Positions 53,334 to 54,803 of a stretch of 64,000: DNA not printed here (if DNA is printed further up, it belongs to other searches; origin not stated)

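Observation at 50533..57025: Six-gene group-4-hydrogenase/complex-I-like membrane module with a cysteine-free 'large subunit' (Ehr-like)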

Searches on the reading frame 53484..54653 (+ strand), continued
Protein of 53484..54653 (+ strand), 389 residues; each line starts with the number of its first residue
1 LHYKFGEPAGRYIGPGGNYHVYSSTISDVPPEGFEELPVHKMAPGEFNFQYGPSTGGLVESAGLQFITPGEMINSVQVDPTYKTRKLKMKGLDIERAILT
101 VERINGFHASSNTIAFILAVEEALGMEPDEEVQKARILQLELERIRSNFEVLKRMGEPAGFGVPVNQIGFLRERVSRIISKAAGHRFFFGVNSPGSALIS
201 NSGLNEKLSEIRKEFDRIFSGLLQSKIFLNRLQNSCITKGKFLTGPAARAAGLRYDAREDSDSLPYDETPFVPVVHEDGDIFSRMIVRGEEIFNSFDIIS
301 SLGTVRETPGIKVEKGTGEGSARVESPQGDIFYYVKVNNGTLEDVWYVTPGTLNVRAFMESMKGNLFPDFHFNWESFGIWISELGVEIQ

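Call 16: search_solved_structures(query=window:53484-54653:+, max_evalue=0.01, show_alignments=4)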
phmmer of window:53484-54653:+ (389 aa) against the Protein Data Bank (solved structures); distinct sequences matched with E-value up to 0.01: 55.
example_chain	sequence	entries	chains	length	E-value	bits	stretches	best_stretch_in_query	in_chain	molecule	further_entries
6cfw_L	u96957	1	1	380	5e-18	68.6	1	49-368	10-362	Membrane-bound hydrogenase subunit alpha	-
7q5y_B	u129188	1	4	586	4.3e-12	49.1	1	88-301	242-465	NADH-quinone oxidoreductase subunit C/D 2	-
6u8y_L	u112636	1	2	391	3.2e-11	46.2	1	116-342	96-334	NADH dehydrogenase subunit D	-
2fug_4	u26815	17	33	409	3.6e-10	42.7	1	89-301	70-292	NADH-quinone oxidoreductase chain 4 | NADH-QUINONE OXIDOREDUCTASE SUBUNIT 4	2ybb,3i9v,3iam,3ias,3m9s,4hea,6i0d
8e9g_D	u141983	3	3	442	2.4e-08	36.7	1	97-301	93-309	NADH-quinone oxidoreductase subunit D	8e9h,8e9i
7z0s_E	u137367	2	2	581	2.8e-08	36.5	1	99-300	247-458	Formate hydrogenlyase subunit 5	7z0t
7dgq_B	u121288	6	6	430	4.7e-08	35.8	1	97-317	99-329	NADH dehydrogenase [ubiquinone] iron-sulfur protein 2, mitochondrial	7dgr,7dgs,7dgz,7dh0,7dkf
5lnk_4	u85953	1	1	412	4.9e-08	35.7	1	98-317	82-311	Mitochondrial complex I, 49 kDa subunit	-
6q9b_S2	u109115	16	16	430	5.3e-08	35.6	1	97-317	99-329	NADH:ubiquinone oxidoreductase core subunit S2,NADH:ubiquinone oxidoreductase core subunit | NDUFS2 | NDUFB11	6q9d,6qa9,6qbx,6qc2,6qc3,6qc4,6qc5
7vb7_Q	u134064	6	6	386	6.4e-08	35.3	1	101-317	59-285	NADH dehydrogenase [ubiquinone] iron-sulfur protein 2, mitochondrial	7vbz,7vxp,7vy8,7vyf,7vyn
7vbn_Q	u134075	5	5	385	6.4e-08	35.3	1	101-317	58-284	NADH dehydrogenase [ubiquinone] iron-sulfur protein 2, mitochondrial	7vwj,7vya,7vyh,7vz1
6zk9_4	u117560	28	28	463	6.6e-08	35.3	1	98-317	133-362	Mitochondrial complex I, 49 kDa subunit | Mitochondrial complex I, ND4L subunit | Complex I-49kD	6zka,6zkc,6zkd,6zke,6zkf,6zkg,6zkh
6zkb_4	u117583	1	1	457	7.2e-08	35.1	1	100-317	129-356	Mitochondrial complex I, 49 kDa subunit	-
7v2c_Q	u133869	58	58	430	7.7e-08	35.1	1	97-317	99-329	NADH dehydrogenase [ubiquinone] iron-sulfur protein 2, mitochondrial | Complex I-49kD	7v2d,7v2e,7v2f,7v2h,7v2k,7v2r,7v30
5lc5_D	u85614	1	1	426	8.6e-08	34.9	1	97-317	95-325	NADH dehydrogenase [ubiquinone] iron-sulfur protein 2, mitochondrial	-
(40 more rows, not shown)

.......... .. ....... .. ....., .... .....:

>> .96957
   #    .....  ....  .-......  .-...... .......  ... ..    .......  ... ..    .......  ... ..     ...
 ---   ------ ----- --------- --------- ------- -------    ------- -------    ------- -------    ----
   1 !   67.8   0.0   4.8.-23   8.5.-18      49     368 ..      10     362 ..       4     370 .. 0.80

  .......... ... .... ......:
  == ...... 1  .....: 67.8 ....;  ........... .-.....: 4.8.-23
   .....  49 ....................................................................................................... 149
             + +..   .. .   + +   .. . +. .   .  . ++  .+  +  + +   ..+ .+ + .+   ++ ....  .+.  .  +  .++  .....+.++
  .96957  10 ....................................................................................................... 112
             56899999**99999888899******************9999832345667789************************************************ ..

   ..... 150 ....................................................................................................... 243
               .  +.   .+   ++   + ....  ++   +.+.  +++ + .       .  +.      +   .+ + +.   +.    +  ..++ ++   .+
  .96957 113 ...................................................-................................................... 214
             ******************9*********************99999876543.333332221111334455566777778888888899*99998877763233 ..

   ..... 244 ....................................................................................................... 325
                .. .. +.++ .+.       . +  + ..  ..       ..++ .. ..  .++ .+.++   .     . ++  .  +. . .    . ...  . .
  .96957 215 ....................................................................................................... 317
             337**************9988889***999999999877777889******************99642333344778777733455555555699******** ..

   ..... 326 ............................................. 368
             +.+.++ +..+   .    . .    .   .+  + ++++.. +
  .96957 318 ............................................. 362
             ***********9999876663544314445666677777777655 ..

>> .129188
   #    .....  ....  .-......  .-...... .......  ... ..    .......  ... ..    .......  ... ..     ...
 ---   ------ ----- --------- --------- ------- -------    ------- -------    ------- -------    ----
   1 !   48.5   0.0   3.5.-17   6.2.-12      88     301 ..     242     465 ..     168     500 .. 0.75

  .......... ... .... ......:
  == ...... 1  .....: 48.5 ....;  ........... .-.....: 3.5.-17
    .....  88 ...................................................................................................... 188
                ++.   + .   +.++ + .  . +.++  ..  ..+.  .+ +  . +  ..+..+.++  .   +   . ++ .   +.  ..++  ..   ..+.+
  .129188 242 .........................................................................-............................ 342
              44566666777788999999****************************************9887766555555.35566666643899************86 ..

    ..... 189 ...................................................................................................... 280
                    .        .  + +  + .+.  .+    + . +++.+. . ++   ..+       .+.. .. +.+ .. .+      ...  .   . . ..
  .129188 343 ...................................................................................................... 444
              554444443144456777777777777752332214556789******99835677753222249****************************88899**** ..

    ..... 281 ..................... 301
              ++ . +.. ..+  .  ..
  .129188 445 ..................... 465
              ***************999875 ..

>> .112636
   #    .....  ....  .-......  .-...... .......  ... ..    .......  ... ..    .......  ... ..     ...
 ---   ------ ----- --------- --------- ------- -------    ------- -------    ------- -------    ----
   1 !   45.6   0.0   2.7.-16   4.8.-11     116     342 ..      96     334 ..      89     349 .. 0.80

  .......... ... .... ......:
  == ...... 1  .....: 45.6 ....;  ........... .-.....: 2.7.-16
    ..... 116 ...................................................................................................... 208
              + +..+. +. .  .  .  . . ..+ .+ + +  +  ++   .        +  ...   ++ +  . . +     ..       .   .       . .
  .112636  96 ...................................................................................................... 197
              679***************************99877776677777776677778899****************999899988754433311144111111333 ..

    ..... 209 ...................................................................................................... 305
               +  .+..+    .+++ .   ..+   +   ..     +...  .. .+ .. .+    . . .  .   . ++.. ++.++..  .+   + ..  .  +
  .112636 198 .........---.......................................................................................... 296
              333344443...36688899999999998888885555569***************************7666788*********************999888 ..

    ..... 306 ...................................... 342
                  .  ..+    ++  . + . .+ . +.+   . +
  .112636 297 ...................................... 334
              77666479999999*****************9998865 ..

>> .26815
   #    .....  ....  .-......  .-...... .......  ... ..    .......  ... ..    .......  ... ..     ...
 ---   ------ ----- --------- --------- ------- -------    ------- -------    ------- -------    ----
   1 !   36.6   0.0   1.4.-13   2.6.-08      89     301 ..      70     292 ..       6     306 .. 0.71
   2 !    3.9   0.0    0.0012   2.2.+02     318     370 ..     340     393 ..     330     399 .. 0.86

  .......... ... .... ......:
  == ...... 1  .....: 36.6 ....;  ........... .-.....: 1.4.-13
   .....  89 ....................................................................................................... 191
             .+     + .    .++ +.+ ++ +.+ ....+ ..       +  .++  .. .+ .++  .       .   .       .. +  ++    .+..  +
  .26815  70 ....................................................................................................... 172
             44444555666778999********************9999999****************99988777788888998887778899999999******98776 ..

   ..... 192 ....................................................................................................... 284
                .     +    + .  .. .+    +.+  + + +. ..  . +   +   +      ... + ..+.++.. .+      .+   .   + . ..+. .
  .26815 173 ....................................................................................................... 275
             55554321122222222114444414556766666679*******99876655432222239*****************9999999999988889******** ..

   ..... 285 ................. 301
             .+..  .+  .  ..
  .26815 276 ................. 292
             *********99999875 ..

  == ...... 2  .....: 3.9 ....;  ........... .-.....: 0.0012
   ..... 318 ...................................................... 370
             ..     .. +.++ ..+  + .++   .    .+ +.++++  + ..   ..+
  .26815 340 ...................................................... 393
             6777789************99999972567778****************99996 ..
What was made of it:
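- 53484..54653 (+): EhrL: cysteine-free NuoD/[NiFe]-large-subunit homologue (389 aa). Best solved structure is MbhL 6cfw_L (5e-18, call 16).
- EhrL is closer to MbhL (5e-18) than to MbsL (3e-11) (call 16).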

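Call 18: find_encoding_contigs(protein=P0001, flank=10000, max_places=3)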
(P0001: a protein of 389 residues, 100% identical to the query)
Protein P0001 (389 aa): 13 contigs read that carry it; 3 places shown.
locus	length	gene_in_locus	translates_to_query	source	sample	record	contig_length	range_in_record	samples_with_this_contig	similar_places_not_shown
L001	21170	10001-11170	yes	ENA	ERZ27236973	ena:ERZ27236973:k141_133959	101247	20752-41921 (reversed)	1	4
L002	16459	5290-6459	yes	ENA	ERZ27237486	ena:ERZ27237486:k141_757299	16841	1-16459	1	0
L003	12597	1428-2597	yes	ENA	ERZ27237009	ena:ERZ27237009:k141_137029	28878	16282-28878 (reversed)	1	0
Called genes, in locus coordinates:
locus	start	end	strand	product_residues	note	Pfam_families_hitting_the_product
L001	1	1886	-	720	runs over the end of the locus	PF00122:E1-E2_ATPase, PF00702:Hydrolase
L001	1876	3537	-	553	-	PF03814:KdpA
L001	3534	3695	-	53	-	-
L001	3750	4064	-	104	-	PF01037:AsnC_trans_reg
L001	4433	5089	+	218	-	-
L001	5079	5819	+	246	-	PF08843:AbiEii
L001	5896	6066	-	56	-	PF10049:DUF2283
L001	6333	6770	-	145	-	PF00383:dCMP_cyt_deam_1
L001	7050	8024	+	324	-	PF00146:NADHdh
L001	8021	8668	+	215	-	-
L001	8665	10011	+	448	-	PF00361:Proton_antipo_M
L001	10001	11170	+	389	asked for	PF00346:Complex1_49kDa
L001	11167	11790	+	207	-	PF01058:Oxidored_q6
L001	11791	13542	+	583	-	PF00361:Proton_antipo_M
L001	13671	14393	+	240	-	-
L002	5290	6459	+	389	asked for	PF00346:Complex1_49kDa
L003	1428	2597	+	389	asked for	PF00346:Complex1_49kDa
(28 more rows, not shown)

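Call 19: find_encoding_contigs(protein=P0030, flank=10000, max_places=2)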
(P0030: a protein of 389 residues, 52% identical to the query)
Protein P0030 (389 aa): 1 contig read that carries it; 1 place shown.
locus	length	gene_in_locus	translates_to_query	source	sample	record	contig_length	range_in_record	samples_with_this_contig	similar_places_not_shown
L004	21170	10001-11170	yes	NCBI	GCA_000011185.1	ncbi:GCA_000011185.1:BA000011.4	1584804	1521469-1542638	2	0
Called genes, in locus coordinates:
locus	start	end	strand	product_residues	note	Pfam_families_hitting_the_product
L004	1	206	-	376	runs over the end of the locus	PF01950:FBPase_3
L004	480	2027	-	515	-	PF02511:Thy1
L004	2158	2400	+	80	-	PF01978:TrmB (faint)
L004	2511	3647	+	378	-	PF04123:DUF373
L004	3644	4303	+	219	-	PF01973:MptE-like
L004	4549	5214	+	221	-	PF00596:Aldolase_II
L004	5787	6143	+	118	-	-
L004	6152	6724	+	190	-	PF00127:Copper-bind (faint)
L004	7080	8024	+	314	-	PF00146:NADHdh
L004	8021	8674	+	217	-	-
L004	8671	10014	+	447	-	PF00361:Proton_antipo_M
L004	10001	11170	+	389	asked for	PF00374:NiFeSe_Hases (weak), PF00346:Complex1_49kDa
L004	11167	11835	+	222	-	PF01058:Oxidored_q6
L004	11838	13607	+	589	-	PF00361:Proton_antipo_M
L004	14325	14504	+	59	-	-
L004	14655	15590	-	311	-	PF01384:PHO4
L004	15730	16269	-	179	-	-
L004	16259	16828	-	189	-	-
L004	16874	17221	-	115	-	-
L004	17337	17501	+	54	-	-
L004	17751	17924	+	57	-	-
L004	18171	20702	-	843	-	PF00270:DEAD (faint), PF04851:ResIII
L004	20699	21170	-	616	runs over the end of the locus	PF01555:N6_N4_Mtase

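Call 21: find_encoding_contigs(protein=P0069, flank=10000, max_places=1)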
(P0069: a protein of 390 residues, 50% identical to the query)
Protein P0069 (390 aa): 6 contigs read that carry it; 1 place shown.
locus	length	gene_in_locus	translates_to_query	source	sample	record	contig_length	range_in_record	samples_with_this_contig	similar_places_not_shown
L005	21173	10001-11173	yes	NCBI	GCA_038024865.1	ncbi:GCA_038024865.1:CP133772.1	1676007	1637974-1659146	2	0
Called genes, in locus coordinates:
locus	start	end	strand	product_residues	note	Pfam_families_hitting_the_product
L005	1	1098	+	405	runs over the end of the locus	PF00180:Iso_dh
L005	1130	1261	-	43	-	-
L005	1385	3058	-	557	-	-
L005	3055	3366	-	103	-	-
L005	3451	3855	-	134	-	-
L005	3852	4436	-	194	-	-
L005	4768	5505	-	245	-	PF00702:Hydrolase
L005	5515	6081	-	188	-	PF03079:ARD, PF07883:Cupin_2 (weak)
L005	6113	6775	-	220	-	PF00596:Aldolase_II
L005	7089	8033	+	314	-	PF00146:NADHdh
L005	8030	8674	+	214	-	-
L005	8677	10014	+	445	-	PF00361:Proton_antipo_M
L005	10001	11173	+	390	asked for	PF00374:NiFeSe_Hases (faint), PF00346:Complex1_49kDa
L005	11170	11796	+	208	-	PF01058:Oxidored_q6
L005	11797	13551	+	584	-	PF00361:Proton_antipo_M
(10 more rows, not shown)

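Call 22: find_encoding_contigs(protein=P0116, flank=10000, max_places=1)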
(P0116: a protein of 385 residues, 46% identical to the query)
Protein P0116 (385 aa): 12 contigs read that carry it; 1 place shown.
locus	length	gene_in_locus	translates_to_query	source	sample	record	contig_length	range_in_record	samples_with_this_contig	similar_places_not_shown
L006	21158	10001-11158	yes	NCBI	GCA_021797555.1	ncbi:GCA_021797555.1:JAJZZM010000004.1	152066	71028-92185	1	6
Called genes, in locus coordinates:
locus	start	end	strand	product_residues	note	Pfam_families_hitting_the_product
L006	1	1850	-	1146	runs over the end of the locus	PF02514:CobN-Mg_chel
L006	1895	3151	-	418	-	PF07690:MFS_1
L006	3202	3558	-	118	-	-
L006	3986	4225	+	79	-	PF02697:VAPB_antitox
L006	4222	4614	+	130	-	PF01850:PIN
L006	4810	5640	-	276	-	-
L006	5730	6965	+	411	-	PF01040:UbiA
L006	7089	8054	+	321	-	PF00146:NADHdh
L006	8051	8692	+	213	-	-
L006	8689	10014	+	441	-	PF00361:Proton_antipo_M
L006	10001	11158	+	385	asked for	PF00346:Complex1_49kDa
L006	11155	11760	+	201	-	PF01058:Oxidored_q6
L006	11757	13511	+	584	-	PF00361:Proton_antipo_M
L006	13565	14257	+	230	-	PF00926:DHBP_synthase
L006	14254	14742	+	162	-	PF00885:DMRL_synthase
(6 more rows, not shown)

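Call 38: find_related_loci(query=A1, collection=genome_contigs, flank=8000)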
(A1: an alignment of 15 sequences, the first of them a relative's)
Query A1 (389 aa) in genome_contigs; peptide patterns used: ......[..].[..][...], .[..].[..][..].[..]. (x = any residue, [..] = any of these).
146 stretches matched a pattern; 57 encode a relative of the query (tblastn E <= 1e-3); 57 distinct loci.
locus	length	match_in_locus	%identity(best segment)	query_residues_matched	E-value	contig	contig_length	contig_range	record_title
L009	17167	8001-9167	70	1-389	0e+0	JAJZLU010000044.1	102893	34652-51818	MAG: Thermoplasmata archaeon isolate MAS3.bin138 NODE_252_length_102893_cov_2.739048, whole genome shotgun sequence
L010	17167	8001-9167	69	1-389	0e+0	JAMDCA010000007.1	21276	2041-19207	MAG: Thermoplasmatota archaeon isolate FK_Sedi_B_Bin.193 NODE_8482_length_21276_cov_51.7382, whole genome shotgun sequen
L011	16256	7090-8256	68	1-389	0e+0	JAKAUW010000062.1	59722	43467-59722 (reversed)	MAG: Thermoplasmata archaeon isolate YP3.bin51 NODE_632_length_59722_cov_4.03232, whole genome shotgun sequence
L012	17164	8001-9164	55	3-389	3e-136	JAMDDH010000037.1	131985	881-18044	MAG: Thermoplasmatota archaeon isolate FK_Sedi_B_Bin.146 NODE_163_length_131985_cov_87.1884, whole genome shotgun sequen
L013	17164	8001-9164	55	2-389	5e-135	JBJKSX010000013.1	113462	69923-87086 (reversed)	MAG: Thermoplasmataceae archaeon isolate Bin_92 S1Ck127_1867191_flag_0_multi_10.9982_len_113462, whole genome shotgun se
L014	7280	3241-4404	54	2-389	1e-133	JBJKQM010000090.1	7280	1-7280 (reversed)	MAG: Thermoplasmataceae archaeon isolate Bin_34 S1Ck127_2289882_flag_0_multi_16.9776_len_7280, whole genome shotgun sequ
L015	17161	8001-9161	52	2-389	4e-131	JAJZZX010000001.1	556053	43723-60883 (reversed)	MAG: Thermoplasmata archaeon isolate TL2-2.bin24 NODE_1_length_556053_cov_129.838261, whole genome shotgun sequence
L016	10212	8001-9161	52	2-389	4e-131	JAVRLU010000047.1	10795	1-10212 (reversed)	MAG: Thermoplasmataceae archaeon isolate TVZ.SD19.246 Thermoplasmatota_25_MX8.12_409_10796_52.967101, whole genome shotg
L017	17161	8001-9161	53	2-387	2e-129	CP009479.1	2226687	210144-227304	Uncultured archaeon clone ASS_A1, complete genome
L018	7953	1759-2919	52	2-389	2e-128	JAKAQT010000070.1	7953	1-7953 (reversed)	MAG: Thermoplasmata archaeon isolate YF2.bin89 NODE_10274_length_7953_cov_2.767442, whole genome shotgun sequence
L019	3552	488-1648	51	2-389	4e-131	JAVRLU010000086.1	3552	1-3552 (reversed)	MAG: Thermoplasmataceae archaeon isolate TVZ.SD19.246 Thermoplasmatota_25_MX8.12_1938_3553_13.922942, whole genome shotg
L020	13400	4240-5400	52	2-389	1e-127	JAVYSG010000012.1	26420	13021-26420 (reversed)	MAG: Thermoplasmataceae archaeon isolate DRTY-16_202007_bins_50 DRTY-16_202007_bins_50_scaffold_12, whole genome shotgun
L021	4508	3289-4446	53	3-389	6e-129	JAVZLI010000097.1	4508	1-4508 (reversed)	MAG: Thermoplasmataceae archaeon isolate DRTY-6_201907_bins_49 DRTY-6_201907_bins_49_scaffold_97, whole genome shotgun s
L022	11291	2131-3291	51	2-389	2e-126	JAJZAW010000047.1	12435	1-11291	MAG: Thermoplasmata archaeon isolate HSP1.bin41 NODE_3381_length_12435_cov_1.986188, whole genome shotgun sequence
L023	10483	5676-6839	50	2-389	2e-124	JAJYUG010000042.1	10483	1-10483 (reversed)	MAG: Thermoplasmata archaeon isolate DX4.bin16 NODE_2356_length_10483_cov_26.282542, whole genome shotgun sequence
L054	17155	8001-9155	43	3-386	6e-96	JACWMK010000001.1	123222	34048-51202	MAG: Methanobacterium sp. isolate SPRUCE.2016.2.metabat2.56 SPRUCE.2016.2_scaffold_50, whole genome shotgun sequence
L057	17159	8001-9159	43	5-387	7e-88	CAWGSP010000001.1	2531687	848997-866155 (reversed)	MAG: uncultured Methanobacteriaceae archaeon isolate MFD05512.bin.1.236 genome assembly, contig: contig_15327, whole gen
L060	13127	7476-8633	44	3-386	2e-97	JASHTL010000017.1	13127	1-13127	MAG: Candidatus Micrarchaeota archaeon isolate JOPF152 JOPF_N071_contig_6957, whole genome shotgun sequence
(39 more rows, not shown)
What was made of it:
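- A non-quinone acceptor would fit the occurrence in Methanobacterium (call 38).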
